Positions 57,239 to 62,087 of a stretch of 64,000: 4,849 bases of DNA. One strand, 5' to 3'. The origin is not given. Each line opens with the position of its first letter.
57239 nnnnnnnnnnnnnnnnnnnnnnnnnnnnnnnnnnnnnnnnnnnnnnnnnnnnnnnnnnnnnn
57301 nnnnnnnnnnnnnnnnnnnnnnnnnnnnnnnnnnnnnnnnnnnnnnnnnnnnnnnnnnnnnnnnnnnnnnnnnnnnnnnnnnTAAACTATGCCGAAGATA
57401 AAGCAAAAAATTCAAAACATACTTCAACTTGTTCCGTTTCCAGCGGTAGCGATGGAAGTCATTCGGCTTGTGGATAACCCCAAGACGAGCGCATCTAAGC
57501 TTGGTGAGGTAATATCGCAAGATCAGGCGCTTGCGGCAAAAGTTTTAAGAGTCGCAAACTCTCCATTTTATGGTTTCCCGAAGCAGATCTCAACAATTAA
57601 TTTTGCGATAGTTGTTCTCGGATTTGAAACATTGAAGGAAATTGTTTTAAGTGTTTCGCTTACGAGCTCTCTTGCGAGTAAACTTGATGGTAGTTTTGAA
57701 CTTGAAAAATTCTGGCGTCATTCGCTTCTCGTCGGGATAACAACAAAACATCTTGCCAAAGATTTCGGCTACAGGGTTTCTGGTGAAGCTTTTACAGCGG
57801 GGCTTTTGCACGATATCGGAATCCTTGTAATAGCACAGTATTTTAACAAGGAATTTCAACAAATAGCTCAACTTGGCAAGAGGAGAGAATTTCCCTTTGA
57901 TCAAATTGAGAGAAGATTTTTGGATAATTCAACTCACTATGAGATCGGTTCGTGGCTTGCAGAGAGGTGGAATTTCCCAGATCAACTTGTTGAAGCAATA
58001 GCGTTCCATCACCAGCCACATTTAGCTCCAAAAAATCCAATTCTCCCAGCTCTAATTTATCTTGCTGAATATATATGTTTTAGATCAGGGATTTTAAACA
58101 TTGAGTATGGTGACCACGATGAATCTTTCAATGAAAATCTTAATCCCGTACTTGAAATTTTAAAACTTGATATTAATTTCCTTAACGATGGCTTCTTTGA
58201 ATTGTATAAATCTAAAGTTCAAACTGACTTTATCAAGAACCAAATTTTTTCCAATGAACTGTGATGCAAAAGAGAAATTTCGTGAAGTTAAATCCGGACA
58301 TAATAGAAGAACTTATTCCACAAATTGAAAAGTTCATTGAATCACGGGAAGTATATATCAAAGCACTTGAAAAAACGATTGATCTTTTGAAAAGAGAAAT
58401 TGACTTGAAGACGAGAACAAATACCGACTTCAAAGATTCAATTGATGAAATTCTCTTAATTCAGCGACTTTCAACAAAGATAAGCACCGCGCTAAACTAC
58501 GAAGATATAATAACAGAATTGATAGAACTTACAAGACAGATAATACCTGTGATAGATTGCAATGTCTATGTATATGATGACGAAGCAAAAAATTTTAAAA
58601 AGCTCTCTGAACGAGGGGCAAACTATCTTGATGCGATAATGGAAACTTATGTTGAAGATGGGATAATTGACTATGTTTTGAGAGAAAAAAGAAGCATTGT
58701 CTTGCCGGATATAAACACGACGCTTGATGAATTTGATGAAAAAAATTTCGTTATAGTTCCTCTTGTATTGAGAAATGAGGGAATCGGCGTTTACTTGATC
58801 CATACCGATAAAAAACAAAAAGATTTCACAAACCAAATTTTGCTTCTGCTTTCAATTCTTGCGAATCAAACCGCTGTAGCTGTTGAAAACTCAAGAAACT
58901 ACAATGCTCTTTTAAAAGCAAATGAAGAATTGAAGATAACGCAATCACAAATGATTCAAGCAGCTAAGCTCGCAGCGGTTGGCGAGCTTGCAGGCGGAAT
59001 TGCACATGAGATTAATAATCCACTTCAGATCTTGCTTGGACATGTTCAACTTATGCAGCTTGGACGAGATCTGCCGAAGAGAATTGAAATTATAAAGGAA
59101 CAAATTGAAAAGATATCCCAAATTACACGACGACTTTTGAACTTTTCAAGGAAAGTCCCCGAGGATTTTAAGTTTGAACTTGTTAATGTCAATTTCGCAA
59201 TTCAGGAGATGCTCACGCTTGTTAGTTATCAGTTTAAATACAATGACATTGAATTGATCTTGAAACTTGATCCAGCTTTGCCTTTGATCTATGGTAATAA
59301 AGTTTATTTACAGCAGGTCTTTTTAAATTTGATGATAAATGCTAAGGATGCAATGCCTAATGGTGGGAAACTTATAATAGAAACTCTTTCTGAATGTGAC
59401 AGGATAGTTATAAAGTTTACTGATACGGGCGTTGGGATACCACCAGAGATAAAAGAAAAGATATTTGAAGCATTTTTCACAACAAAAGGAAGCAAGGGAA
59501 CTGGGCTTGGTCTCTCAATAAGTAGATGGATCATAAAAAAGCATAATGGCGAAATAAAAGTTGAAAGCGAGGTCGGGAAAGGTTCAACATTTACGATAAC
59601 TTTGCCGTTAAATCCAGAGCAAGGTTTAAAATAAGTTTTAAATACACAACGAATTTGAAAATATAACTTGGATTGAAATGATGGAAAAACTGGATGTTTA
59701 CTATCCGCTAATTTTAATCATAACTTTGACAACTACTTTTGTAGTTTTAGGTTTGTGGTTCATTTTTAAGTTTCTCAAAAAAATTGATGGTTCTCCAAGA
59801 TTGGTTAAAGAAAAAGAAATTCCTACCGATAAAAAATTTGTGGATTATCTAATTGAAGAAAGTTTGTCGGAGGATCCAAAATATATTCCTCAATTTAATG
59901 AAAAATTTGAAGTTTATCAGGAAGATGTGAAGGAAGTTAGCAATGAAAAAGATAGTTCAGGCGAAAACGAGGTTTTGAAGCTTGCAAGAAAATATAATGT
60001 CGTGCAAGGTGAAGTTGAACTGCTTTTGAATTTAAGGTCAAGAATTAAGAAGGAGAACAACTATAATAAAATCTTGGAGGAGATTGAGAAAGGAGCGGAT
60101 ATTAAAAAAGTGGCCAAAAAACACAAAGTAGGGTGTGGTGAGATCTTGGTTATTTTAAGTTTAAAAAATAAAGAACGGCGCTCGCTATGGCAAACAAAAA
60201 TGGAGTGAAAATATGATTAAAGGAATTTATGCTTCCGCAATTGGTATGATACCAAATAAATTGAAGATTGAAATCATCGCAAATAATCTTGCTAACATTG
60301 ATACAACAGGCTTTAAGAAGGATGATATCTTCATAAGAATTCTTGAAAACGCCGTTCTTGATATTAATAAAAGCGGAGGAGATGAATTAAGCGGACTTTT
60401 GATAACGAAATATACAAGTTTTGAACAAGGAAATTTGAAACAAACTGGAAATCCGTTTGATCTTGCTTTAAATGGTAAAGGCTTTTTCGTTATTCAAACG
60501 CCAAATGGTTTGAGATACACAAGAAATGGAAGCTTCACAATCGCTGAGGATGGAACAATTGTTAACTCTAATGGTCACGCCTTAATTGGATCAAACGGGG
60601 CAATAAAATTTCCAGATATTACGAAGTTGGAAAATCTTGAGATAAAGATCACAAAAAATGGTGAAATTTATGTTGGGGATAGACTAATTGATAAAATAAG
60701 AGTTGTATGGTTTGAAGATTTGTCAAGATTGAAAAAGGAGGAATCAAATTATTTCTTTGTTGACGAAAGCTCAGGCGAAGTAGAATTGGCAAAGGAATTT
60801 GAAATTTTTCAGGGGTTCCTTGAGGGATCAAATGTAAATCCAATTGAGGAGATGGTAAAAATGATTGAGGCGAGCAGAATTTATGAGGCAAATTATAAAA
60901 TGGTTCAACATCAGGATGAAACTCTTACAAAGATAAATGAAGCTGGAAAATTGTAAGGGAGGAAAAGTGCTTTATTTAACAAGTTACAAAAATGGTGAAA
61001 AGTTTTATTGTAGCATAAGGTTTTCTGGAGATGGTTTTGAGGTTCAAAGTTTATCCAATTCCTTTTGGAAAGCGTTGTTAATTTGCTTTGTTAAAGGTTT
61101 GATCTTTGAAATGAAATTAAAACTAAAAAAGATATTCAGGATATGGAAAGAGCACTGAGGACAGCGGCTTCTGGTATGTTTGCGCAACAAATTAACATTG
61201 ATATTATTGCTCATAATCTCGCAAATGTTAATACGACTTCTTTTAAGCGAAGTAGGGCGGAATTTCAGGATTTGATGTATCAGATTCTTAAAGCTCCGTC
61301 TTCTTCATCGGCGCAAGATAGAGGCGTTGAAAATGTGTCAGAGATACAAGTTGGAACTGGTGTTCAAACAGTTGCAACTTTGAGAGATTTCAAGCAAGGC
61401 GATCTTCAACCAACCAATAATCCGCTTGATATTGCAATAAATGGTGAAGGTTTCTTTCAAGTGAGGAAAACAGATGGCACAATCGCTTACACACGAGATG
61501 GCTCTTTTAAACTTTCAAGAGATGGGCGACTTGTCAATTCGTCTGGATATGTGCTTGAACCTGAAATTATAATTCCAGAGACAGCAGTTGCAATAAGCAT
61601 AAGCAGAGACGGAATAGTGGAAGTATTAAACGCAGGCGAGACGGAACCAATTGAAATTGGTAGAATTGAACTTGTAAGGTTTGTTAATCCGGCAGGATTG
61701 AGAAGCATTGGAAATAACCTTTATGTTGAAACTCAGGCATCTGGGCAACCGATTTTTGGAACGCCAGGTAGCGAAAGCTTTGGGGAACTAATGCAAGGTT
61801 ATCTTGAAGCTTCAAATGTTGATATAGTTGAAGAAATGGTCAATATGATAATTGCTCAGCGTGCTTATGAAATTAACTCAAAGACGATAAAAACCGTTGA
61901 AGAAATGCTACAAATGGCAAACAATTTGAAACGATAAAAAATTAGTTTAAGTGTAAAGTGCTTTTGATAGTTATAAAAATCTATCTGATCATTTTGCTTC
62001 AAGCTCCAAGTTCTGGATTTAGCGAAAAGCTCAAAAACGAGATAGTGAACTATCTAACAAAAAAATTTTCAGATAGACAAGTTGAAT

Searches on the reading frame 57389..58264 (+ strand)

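Call 12: search_protein_families(library=pfam, proteins=[window:57389-58264:+])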
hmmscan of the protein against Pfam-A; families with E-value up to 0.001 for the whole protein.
window:57389-58264:+ (291 aa): 2 families
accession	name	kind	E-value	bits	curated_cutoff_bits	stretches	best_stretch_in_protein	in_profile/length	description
PF08668.18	HDOD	-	5.8e-64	215.6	22.9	1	15-210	2-196/196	HDOD domain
PF01966.28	HD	-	5.1e-06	27.2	22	1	109-222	2-106/116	HD domain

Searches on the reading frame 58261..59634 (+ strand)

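Call 12: search_protein_families(library=pfam, proteins=[window:58261-59634:+])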
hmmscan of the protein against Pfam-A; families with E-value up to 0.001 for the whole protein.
window:58261-59634:+ (457 aa): 5 families
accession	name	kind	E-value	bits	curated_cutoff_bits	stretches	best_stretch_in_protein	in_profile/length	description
PF02518.31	HATPase_c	-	7.5e-27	94.4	26.4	1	347-451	3-110/111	Histidine kinase-, DNA gyrase B-, and HSP90-like ATPase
PF00512.31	HisKA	-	2e-10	41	26.9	1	241-298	3-63/66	His Kinase A (phospho-acceptor) domain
PF13492.12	GAF_3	-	2.4e-09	38.1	27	1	81-210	3-129/129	GAF domain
PF13185.12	GAF_2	-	3.8e-09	37.3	28.6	1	78-209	2-136/136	GAF domain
PF01590.32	GAF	-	5.7e-08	33.8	22.4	1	81-208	3-133/133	GAF domain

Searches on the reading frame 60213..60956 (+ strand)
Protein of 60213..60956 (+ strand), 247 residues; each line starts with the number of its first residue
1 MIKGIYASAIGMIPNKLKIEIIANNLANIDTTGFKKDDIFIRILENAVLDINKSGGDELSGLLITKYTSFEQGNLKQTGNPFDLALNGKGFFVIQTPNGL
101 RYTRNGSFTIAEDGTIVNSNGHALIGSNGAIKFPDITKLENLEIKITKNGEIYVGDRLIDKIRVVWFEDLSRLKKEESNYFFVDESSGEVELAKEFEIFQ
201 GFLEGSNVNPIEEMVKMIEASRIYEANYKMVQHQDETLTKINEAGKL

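Call 12: search_protein_families(library=pfam, proteins=[window:60213-60956:+])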
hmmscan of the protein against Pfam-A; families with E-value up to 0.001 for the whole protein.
window:60213-60956:+ (247 aa): 3 families
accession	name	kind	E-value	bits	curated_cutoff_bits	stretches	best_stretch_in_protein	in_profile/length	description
PF06429.18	Flg_bbr_C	-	3.9e-19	68.3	23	1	200-242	2-44/46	Flagellar basal body rod FlgEFG protein C-terminal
PF22692.1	LlgE_F_G_D1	-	6.5e-16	58.7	27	1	85-154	1-64/64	Flagellar hook protein FlgE/F/G D1 domain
PF00460.25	Flg_bb_rod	-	4.7e-08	33.3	20.7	1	6-35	2-31/31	Flagella basal body rod protein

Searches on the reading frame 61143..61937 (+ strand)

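Call 12: search_protein_families(library=pfam, proteins=[window:61143-61937:+])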
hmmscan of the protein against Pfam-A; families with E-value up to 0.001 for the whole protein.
window:61143-61937:+ (264 aa): 3 families
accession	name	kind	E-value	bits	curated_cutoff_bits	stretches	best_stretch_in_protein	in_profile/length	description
PF22692.1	LlgE_F_G_D1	-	1.6e-26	92.7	27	1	98-161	1-64/64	Flagellar hook protein FlgE/F/G D1 domain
PF06429.18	Flg_bbr_C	-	2.8e-22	78.4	23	1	217-262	1-46/46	Flagellar basal body rod FlgEFG protein C-terminal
PF00460.25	Flg_bb_rod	-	8.8e-10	38.8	20.7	1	5-35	1-31/31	Flagella basal body rod protein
